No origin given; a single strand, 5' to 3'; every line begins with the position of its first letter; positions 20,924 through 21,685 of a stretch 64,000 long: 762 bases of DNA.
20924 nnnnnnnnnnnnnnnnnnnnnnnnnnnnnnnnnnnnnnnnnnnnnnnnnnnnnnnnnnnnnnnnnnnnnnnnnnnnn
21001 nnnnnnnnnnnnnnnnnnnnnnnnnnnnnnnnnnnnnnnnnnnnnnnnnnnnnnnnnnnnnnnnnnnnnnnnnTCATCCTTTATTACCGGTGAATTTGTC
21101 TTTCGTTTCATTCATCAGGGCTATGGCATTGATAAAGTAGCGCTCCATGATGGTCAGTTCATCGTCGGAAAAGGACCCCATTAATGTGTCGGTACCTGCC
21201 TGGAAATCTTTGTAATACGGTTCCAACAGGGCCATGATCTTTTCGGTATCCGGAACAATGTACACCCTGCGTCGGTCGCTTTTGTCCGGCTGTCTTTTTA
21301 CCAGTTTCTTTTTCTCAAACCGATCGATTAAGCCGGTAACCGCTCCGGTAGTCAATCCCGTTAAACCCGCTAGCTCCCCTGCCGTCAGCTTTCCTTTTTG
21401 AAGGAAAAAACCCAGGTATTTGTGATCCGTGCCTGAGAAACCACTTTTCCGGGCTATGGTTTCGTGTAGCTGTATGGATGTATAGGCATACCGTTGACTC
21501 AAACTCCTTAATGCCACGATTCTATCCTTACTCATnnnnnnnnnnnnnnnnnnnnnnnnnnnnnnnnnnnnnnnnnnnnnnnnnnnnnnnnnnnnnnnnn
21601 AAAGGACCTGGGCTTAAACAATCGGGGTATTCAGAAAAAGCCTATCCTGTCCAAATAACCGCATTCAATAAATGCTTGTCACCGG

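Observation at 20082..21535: Rifampin ADP-ribosyltransferase (arr) in an operon-like arrangement with MarR and a RibD-C-type reductase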

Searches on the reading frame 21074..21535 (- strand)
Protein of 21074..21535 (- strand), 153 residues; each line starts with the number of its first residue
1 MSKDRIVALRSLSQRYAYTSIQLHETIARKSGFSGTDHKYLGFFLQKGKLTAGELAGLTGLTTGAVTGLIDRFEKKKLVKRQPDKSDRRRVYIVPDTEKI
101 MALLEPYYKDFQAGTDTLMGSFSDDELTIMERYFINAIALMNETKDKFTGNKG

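Call 3: search_protein_families(library=pfam, proteins=[window:21074-21535:-], max_evalue=0.01)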
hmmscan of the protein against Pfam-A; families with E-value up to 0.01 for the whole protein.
window:21074-21535:- (153 aa): 3 families
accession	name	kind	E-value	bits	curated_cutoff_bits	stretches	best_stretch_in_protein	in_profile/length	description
PF12802.13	MarR_2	-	4e-11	43.3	27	1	31-90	1-61/61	MarR family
PF01047.28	MarR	-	1.9e-10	40.9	24.6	1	46-91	14-59/59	MarR family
PF13412.12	HTH_24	-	0.0019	18.1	21.9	1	44-80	12-48/48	Winged helix-turn-helix DNA-binding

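Call 4: search_protein_families(library=ncbifam, proteins=[window:21074-21535:-], max_evalue=0.01)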
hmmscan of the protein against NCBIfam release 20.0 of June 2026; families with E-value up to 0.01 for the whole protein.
window:21074-21535:- (153 aa): 7 families
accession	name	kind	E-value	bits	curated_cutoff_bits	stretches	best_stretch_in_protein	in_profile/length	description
TIGR04472.1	reg_rSAM_mob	hypoth_equivalog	5.4e-08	33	240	1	32-134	28-129/141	radical SAM mobile pair system MarR family transcriptional regulator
TIGR02337.1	HpaR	equivalog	3e-06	27.1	121.2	1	43-113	36-105/130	homoprotocatechuate degradation operon regulator HpaR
NF050133.1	TransRegFabT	equivalog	1.2e-05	25.7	200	1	48-145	42-138/138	fatty acid biosynthesis transcriptional regulator FabT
NF008565.1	PRK11512.1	equivalog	0.00057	19.9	240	1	39-131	44-136/144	multiple antibiotic resistance transcriptional regulator MarR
NF038251.1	AdcR_fam_Zn_TF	equivalog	0.00099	19.4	175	1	43-134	43-136/143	zinc-dependent MarR family transcriptional regulator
NF041230.1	BagL_FevM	exception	0.0021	18.1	230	1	46-93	51-98/145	MarR family transcriptional regulator BagL/FevM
NF053606.1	Sta1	subfamily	0.0042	17.1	80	1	21-102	6-91/100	Sta1 family transcriptional regulator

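Call 7: search_solved_structures(query=window:21074-21535:-, show_alignments=1)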
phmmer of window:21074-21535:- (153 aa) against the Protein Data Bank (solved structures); distinct sequences matched with E-value up to 0.001: 20.
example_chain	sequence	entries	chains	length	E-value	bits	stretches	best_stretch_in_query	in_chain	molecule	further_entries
2rdp_A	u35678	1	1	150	8.5e-10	42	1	39-133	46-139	putative transcriptional regulator MarR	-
7kki_A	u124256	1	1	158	9.6e-07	32.1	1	12-102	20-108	Transcriptional regulator, MarR family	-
7kfo_A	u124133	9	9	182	1.3e-06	31.7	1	12-102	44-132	Transcriptional regulator, MarR family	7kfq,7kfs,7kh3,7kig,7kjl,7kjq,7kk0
7krh_A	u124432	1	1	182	6.9e-06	29.4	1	14-102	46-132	Transcriptional regulator, MarR family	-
2eth_A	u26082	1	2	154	3.8e-05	27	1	48-138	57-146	transcriptional regulator, putative, Mar family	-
2eb7_A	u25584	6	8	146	6.1e-05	26.3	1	12-130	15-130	146aa long hypothetical transcriptional regulator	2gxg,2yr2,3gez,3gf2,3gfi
2a61_A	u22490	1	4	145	6.5e-05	26.2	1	39-99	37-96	transcriptional regulator Tm0710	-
3gfm_A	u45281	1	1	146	0.00012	25.3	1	12-130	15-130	146aa long hypothetical transcriptional regulator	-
3gfl_A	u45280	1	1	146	0.00043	23.6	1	12-130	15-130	146aa long hypothetical transcriptional regulator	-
3gfj_A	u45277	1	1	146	0.00043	23.6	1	12-130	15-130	146aa long hypothetical transcriptional regulator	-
7wze_Y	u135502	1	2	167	0.00048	23.4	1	43-129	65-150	Uncharacterized HTH-type transcriptional regulator YetL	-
3eco_A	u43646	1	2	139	0.00063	23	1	44-131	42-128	MepR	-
4l9t_A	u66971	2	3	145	0.00064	23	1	44-131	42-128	MepR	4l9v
4l9j_A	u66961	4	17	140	0.00064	23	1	44-131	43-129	MepR | MarR family regulatory protein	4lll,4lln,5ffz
4ld5_A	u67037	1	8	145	0.00066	23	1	44-131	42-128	MepR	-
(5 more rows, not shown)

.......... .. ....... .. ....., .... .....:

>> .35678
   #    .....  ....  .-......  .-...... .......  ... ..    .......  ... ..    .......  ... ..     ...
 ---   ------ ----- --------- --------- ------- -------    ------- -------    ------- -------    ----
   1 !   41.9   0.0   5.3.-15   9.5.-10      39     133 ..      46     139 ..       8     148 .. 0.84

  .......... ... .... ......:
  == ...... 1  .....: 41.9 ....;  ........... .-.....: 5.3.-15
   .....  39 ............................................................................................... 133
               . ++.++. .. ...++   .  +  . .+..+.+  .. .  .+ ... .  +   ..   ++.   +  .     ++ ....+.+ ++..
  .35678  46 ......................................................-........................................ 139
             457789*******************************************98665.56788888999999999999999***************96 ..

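Call 29: find_related_loci(query=window:21074-21535:-, collection=metagenome_contigs, flank=3000)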
Query window:21074-21535:- (153 aa) in metagenome_contigs; peptide patterns used: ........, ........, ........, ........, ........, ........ (x = any residue, [..] = any of these).
373 stretches matched a pattern; 220 encode a relative of the query (tblastn E <= 1e-3); the best 80 are kept; 80 distinct loci.
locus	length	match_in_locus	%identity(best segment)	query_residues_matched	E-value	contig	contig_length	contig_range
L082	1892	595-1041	74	1-149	1e-76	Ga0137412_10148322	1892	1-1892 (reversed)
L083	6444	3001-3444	75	1-148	8e-73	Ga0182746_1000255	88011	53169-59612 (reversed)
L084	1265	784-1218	74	1-145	4e-76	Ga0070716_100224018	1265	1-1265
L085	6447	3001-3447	70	1-149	1e-70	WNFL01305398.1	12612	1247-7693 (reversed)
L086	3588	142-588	69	1-149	2e-69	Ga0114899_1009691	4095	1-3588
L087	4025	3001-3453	67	1-151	2e-67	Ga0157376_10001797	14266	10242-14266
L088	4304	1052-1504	67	1-151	2e-67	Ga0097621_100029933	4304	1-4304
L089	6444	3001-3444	68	1-148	1e-66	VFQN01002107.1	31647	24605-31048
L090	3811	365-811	67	1-149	2e-66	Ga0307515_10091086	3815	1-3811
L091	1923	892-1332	68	1-147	1e-68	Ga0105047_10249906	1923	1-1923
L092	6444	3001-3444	67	1-148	2e-66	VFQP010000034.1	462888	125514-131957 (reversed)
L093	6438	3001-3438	68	3-148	3e-66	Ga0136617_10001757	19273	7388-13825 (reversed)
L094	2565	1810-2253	68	1-148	5e-67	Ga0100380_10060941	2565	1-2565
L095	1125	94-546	66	1-151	2e-70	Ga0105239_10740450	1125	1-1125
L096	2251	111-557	66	1-149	1e-66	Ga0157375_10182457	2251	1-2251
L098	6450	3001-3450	66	1-150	2e-65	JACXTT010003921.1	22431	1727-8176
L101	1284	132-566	70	4-148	1e-68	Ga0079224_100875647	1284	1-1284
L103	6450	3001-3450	65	1-150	8e-65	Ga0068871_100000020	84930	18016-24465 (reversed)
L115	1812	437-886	63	1-150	4e-64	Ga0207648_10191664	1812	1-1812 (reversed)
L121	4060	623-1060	66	1-146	3e-62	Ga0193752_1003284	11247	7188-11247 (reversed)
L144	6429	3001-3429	64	1-143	2e-61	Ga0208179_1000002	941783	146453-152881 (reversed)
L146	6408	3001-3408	67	9-144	6e-61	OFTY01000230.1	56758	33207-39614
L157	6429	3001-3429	64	1-143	1e-60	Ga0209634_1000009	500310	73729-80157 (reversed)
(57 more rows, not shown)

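Call 32: search_protein_families(library=ncbifam, proteins=[L098:3474-6089:+, L103:3473-6085:+, L088:1516-4131:+, L146:3458-6058:+, L121:1175-3919:+, L115:912-1508:+, L093:3723-4340:+, L144:3548-4192:+, L101:673-1074:+], max_evalue=0.001)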
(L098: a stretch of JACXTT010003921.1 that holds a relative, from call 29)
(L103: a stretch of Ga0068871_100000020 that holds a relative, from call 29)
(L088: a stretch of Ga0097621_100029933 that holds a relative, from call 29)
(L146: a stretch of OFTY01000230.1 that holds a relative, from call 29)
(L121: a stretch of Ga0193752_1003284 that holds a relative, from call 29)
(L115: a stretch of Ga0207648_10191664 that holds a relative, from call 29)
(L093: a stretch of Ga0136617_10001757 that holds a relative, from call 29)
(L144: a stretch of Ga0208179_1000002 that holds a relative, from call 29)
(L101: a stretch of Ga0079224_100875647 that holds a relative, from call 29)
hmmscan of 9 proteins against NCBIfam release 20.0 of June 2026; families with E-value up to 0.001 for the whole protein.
L098:3474-6089:+ (871 aa): 25 families
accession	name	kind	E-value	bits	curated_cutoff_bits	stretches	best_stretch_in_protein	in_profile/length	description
NF004879.0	PRK06241.1-4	equivalog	0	1520.3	976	1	1-871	1-868/868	phosphoenolpyruvate synthase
NF004877.0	PRK06241.1-2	subfamily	0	1454.3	866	1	1-871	1-868/869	phosphoenolpyruvate synthase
NF041857.1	RIF_Ptrans_rph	equivalog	0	1402.5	999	1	5-871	3-864/864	rifamycin-inactivating phosphotransferase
NF000283.1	RPH_KJ151292.1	equivalog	0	1048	1700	1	6-871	7-864/865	rifamycin-inactivating phosphotransferase Rph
NF004878.0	PRK06241.1-3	subfamily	0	1023.8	945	1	1-871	1-889/891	phosphoenolpyruvate synthase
NF004880.0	PRK06241.2-1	equivalog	3.4e-256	852.3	972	2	263-871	231-837/837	phosphoenolpyruvate synthase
NF005057.0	PRK06464.1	equivalog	2.4e-124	416.2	598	2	3-315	5-338/798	phosphoenolpyruvate synthase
TIGR01418.1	PEP_synth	equivalog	1.3e-119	400.8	739.75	2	5-315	2-332/784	pyruvate, water dikinase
NF004881.0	PRK06241.2-2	equivalog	1.7e-119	400.5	883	2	9-315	9-313/898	phosphoenolpyruvate synthase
NF052632.1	undecylprod_RedH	equivalog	6.1e-114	381.8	1350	2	11-332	9-310/880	undecylprodigiosin ligase RedH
NF052631.1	prodigiosin_PigC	equivalog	3.4e-109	366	1300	2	16-348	13-343/883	prodigiosin ligase PigC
NF004883.0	PRK06241.2-4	equivalog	1.3e-94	318.1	1063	2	19-348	32-362/928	phosphoenolpyruvate synthase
NF004882.0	PRK06241.2-3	equivalog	1.7e-64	218.3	850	2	11-315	4-279/827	phosphoenolpyruvate synthase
NF006153.0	PRK08296.1-5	subfamily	1e-34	120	578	1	769-871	503-606/608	hypothetical protein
NF006151.0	PRK08296.1-3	equivalog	1.9e-31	109.2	693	1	769-871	500-603/604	hypothetical protein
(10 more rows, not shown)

L103:3473-6085:+ (870 aa): 25 families
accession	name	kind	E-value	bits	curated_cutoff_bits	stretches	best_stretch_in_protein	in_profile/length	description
NF004879.0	PRK06241.1-4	equivalog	0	1546.1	976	1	1-870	1-868/868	phosphoenolpyruvate synthase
NF004877.0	PRK06241.1-2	subfamily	0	1471.9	866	1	1-870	1-868/869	phosphoenolpyruvate synthase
NF041857.1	RIF_Ptrans_rph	equivalog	0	1433.5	999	1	5-870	3-864/864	rifamycin-inactivating phosphotransferase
NF000283.1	RPH_KJ151292.1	equivalog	0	1091.5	1700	1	5-870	6-864/865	rifamycin-inactivating phosphotransferase Rph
NF004878.0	PRK06241.1-3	subfamily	0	1041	945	1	1-870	1-889/891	phosphoenolpyruvate synthase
NF004880.0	PRK06241.2-1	equivalog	8.4e-253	841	972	2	258-870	226-837/837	phosphoenolpyruvate synthase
NF005057.0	PRK06464.1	equivalog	1.1e-126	423.8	598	2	3-315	5-338/798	phosphoenolpyruvate synthase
TIGR01418.1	PEP_synth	equivalog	6.2e-121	405.1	739.75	2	5-316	2-333/784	pyruvate, water dikinase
NF004881.0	PRK06241.2-2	equivalog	4.2e-119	399.2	883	2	7-315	7-313/898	phosphoenolpyruvate synthase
NF052632.1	undecylprod_RedH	equivalog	5e-113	378.8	1350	2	9-339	7-317/880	undecylprodigiosin ligase RedH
NF052631.1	prodigiosin_PigC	equivalog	4.2e-110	369.1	1300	2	15-350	12-345/883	prodigiosin ligase PigC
NF004883.0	PRK06241.2-4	equivalog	5.5e-93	312.7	1063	2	19-348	32-362/928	phosphoenolpyruvate synthase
NF004882.0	PRK06241.2-3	equivalog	2.3e-64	217.9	850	2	575-868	538-817/827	phosphoenolpyruvate synthase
NF006153.0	PRK08296.1-5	subfamily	5.8e-37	127.3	578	1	767-870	502-606/608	hypothetical protein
NF006150.0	PRK08296.1-2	subfamily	2.2e-31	108.8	650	1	765-870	499-605/633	hypothetical protein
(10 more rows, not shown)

L088:1516-4131:+ (871 aa): 25 families
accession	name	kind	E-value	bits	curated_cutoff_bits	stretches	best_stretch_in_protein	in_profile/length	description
NF004879.0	PRK06241.1-4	equivalog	0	1570.7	976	1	1-871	1-868/868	phosphoenolpyruvate synthase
NF004877.0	PRK06241.1-2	subfamily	0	1478.9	866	1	1-871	1-868/869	phosphoenolpyruvate synthase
NF041857.1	RIF_Ptrans_rph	equivalog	0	1442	999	1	4-871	2-864/864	rifamycin-inactivating phosphotransferase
NF000283.1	RPH_KJ151292.1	equivalog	0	1075.4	1700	1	14-871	15-864/865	rifamycin-inactivating phosphotransferase Rph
NF004878.0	PRK06241.1-3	subfamily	0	1042.4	945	1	1-871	1-889/891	phosphoenolpyruvate synthase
NF004880.0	PRK06241.2-1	equivalog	3.4e-260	865.5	972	2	256-871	224-837/837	phosphoenolpyruvate synthase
NF005057.0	PRK06464.1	equivalog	5.1e-129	431.6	598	2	2-315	4-338/798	phosphoenolpyruvate synthase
TIGR01418.1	PEP_synth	equivalog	3.6e-123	412.5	739.75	2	5-319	2-336/784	pyruvate, water dikinase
NF004881.0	PRK06241.2-2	equivalog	1.2e-118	397.7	883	2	13-315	13-313/898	phosphoenolpyruvate synthase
NF052631.1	prodigiosin_PigC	equivalog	9.8e-113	377.8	1300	2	14-350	11-345/883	prodigiosin ligase PigC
NF052632.1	undecylprod_RedH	equivalog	4.2e-110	369.1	1350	2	11-349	9-330/880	undecylprodigiosin ligase RedH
NF004883.0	PRK06241.2-4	equivalog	2.6e-89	300.6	1063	2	18-349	31-363/928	phosphoenolpyruvate synthase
NF004882.0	PRK06241.2-3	equivalog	5.6e-60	203.4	850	2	16-315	9-279/827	phosphoenolpyruvate synthase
NF006153.0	PRK08296.1-5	subfamily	1.2e-36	126.3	578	1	768-871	502-606/608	hypothetical protein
NF006151.0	PRK08296.1-3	equivalog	9.4e-34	116.9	693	1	770-871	501-603/604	hypothetical protein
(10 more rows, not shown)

L146:3458-6058:+ (866 aa): 25 families
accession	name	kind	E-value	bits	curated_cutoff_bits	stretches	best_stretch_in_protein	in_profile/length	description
NF004879.0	PRK06241.1-4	equivalog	0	1493.8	976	1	1-866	1-868/868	phosphoenolpyruvate synthase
NF004877.0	PRK06241.1-2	subfamily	0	1458.9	866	1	1-866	1-868/869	phosphoenolpyruvate synthase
NF041857.1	RIF_Ptrans_rph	equivalog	0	1449.3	999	1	4-866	2-864/864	rifamycin-inactivating phosphotransferase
NF000283.1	RPH_KJ151292.1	equivalog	0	1131.6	1700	1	5-866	6-864/865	rifamycin-inactivating phosphotransferase Rph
NF004878.0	PRK06241.1-3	subfamily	0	1040.1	945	1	2-866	2-889/891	phosphoenolpyruvate synthase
NF004880.0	PRK06241.2-1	equivalog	1.1e-252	840.7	972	1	11-866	10-837/837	phosphoenolpyruvate synthase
NF005057.0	PRK06464.1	equivalog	3.3e-124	415.7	598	2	3-315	5-338/798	phosphoenolpyruvate synthase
TIGR01418.1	PEP_synth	equivalog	1.1e-119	401.1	739.75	2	8-316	5-333/784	pyruvate, water dikinase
NF004881.0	PRK06241.2-2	equivalog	1.2e-118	397.7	883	2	9-315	9-313/898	phosphoenolpyruvate synthase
NF052632.1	undecylprod_RedH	equivalog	1.9e-115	386.8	1350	2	12-333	10-311/880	undecylprodigiosin ligase RedH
NF052631.1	prodigiosin_PigC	equivalog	8.2e-113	378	1300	2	5-348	2-343/883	prodigiosin ligase PigC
NF004883.0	PRK06241.2-4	equivalog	1e-94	318.4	1063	2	17-348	30-362/928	phosphoenolpyruvate synthase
NF004882.0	PRK06241.2-3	equivalog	3e-60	204.3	850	2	570-864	537-817/827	phosphoenolpyruvate synthase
NF006153.0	PRK08296.1-5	subfamily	4.4e-37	127.8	578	1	763-866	502-606/608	hypothetical protein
NF006150.0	PRK08296.1-2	subfamily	4.7e-31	107.7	650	1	758-866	496-605/633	hypothetical protein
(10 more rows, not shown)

L121:1175-3919:+ (914 aa): 25 families
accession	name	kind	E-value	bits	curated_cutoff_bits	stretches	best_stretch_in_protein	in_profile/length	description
NF004879.0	PRK06241.1-4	equivalog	0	1547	976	2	441-914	405-868/868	phosphoenolpyruvate synthase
NF004877.0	PRK06241.1-2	subfamily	0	1474.4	866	1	6-914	3-868/869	phosphoenolpyruvate synthase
NF041857.1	RIF_Ptrans_rph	equivalog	0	1427.8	999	1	7-914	2-864/864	rifamycin-inactivating phosphotransferase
NF000283.1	RPH_KJ151292.1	equivalog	0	1049.3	1700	2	444-914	400-864/865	rifamycin-inactivating phosphotransferase Rph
NF004878.0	PRK06241.1-3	subfamily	0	1033.6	945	1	6-914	3-889/891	phosphoenolpyruvate synthase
NF004880.0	PRK06241.2-1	equivalog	2.7e-258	859.2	972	1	7-914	3-837/837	phosphoenolpyruvate synthase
NF005057.0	PRK06464.1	equivalog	5e-131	438.3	598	2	6-318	5-338/798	phosphoenolpyruvate synthase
TIGR01418.1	PEP_synth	equivalog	4.1e-125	419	739.75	2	8-318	2-332/784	pyruvate, water dikinase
NF004881.0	PRK06241.2-2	equivalog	2.1e-117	393.6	883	2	14-318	11-313/898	phosphoenolpyruvate synthase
NF052631.1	prodigiosin_PigC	equivalog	2.8e-116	389.5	1300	2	18-363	12-344/883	prodigiosin ligase PigC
NF052632.1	undecylprod_RedH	equivalog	3.7e-112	375.9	1350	2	14-363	9-341/880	undecylprodigiosin ligase RedH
NF004883.0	PRK06241.2-4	equivalog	7.6e-93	312.2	1063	2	20-326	30-338/928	phosphoenolpyruvate synthase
NF004882.0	PRK06241.2-3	equivalog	3.9e-64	217.1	850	2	618-912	537-817/827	phosphoenolpyruvate synthase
NF006153.0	PRK08296.1-5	subfamily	2.4e-38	131.9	578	1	811-914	502-606/608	hypothetical protein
NF006150.0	PRK08296.1-2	subfamily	2.1e-32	112.2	650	1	804-914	494-605/633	hypothetical protein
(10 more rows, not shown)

L115:912-1508:+ (198 aa): 16 families
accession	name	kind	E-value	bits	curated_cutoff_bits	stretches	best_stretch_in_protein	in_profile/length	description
NF004879.0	PRK06241.1-4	equivalog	3.9e-92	309.8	976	1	4-191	1-188/868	phosphoenolpyruvate synthase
NF004877.0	PRK06241.1-2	subfamily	6.6e-92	309.2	866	1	4-190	1-187/869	phosphoenolpyruvate synthase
NF041857.1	RIF_Ptrans_rph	equivalog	6.7e-84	282.8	999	1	7-190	2-185/864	rifamycin-inactivating phosphotransferase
NF004878.0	PRK06241.1-3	subfamily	3e-79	267.2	945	1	4-191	1-187/891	phosphoenolpyruvate synthase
NF005057.0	PRK06464.1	equivalog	5.5e-64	216.5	598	1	3-188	2-193/798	phosphoenolpyruvate synthase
NF000283.1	RPH_KJ151292.1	equivalog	2.6e-63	214.5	1700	1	8-191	6-189/865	rifamycin-inactivating phosphotransferase Rph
TIGR01418.1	PEP_synth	equivalog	2.5e-59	201.4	739.75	1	8-188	2-187/784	pyruvate, water dikinase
NF004880.0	PRK06241.2-1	equivalog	1e-47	162.7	972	1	7-188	3-178/837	phosphoenolpyruvate synthase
NF004881.0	PRK06241.2-2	equivalog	3.7e-35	121.4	883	1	12-188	9-181/898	phosphoenolpyruvate synthase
NF052631.1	prodigiosin_PigC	equivalog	3.8e-35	121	1300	1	16-188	10-168/883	prodigiosin ligase PigC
NF052632.1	undecylprod_RedH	equivalog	1.4e-32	112.5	1350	1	12-188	7-164/880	undecylprodigiosin ligase RedH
NF004883.0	PRK06241.2-4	equivalog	9.4e-28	96.8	1063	1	10-188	20-197/928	phosphoenolpyruvate synthase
NF004882.0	PRK06241.2-3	equivalog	3e-18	65.3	850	1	13-188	3-172/827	phosphoenolpyruvate synthase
TIGR01828.1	pyru_phos_dikin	equivalog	6.6e-10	37.6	843.45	1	7-67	3-63/865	pyruvate, phosphate dikinase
NF004531.0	PRK05878.1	equivalog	8.5e-07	27.9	456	0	4-62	8-66/534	pyruvate, phosphate dikinase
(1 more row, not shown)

L093:3723-4340:+ (205 aa): 0 families

L144:3548-4192:+ (214 aa): 1 family
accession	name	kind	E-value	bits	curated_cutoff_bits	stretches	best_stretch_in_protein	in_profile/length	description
NF010663.0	PRK14059.1-1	equivalog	2.3e-05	23.9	184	1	130-187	164-220/253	pyrimidine reductase family protein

L101:673-1074:+ (133 aa): 0 families

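Call 41: find_homologous_proteins(query=window:21074-21535:-, max_evalue=1e-20)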
Query window:21074-21535:- (153 aa): 3467 proteins with E <= 1e-20 among 3852 candidates; the best 120 are listed.
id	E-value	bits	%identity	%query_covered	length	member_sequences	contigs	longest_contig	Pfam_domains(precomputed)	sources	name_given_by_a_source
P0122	4.9e-94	330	100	100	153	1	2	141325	PF01047.29,PF12802.14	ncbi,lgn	-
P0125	1.1e-88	312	94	100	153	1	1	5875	PF01047.29,PF12802.14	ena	-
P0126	7.8e-70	251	77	99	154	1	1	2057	PF01047.29,PF12802.14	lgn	-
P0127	6.8e-68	245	76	99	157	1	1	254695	PF01047.29,PF12802.14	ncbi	ncbi:MarR family winged helix-turn-helix transcriptional regulator [Sinomicrobium sp. M5D2P9]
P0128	1.3e-66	241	76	97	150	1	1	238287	PF01047.29,PF12802.14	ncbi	ncbi:MarR family winged helix-turn-helix transcriptional regulator [Sinomicrobium sp. M5D2P17]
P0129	5.6e-66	239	73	97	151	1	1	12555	PF01047.29,PF12802.14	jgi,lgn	jgi:DNA-binding MarR family transcriptional regulator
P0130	1.4e-65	238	74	97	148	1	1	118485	PF01047.29,PF12802.14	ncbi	-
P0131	1.6e-65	237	75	97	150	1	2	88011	PF01047.29,PF12802.14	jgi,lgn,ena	-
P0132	2.0e-65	237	73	97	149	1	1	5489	PF01047.29,PF12802.14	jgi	jgi:DNA-binding MarR family transcriptional regulator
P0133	2.9e-65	236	72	98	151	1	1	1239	PF01047.29,PF12802.14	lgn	-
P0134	3.2e-65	236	74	97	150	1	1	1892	PF01047.29,PF12802.14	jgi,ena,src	-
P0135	4.8e-65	236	73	97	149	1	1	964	PF01047.29,PF12802.14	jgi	jgi:DNA-binding MarR family transcriptional regulator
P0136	6.6e-65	235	72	97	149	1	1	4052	PF01047.29,PF12802.14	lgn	-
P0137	1.3e-64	234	72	97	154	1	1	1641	PF01047.29,PF12802.14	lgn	-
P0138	1.6e-64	234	73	97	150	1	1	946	PF01047.29,PF12802.14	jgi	-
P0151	6.9e-63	229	73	97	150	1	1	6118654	PF01047.29,PF12802.14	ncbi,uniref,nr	ncbi:MarR family transcriptional regulator [Olivibacter sp. SDN3]|uniref:MarR family winged helix-tu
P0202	4.1e-60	220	67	97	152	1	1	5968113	PF01047.29,PF12802.14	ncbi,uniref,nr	ncbi:MarR family transcriptional regulator [Adhaeribacter swui]|uniref:MarR family transcriptional r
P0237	3.3e-59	217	68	97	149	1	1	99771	PF01047.29,PF13412.13,PF12802.14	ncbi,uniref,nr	ncbi:Transcriptional regulator, MarR family [Fulvivirga imtechensis AK7]|uniref:Transcriptional regu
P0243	5.3e-59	216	68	94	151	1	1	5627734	PF01047.29,PF12802.14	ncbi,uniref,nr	ncbi:transcriptional regulator [Niabella ginsenosidivorans]|uniref:Transcriptional regulator n=1 Tax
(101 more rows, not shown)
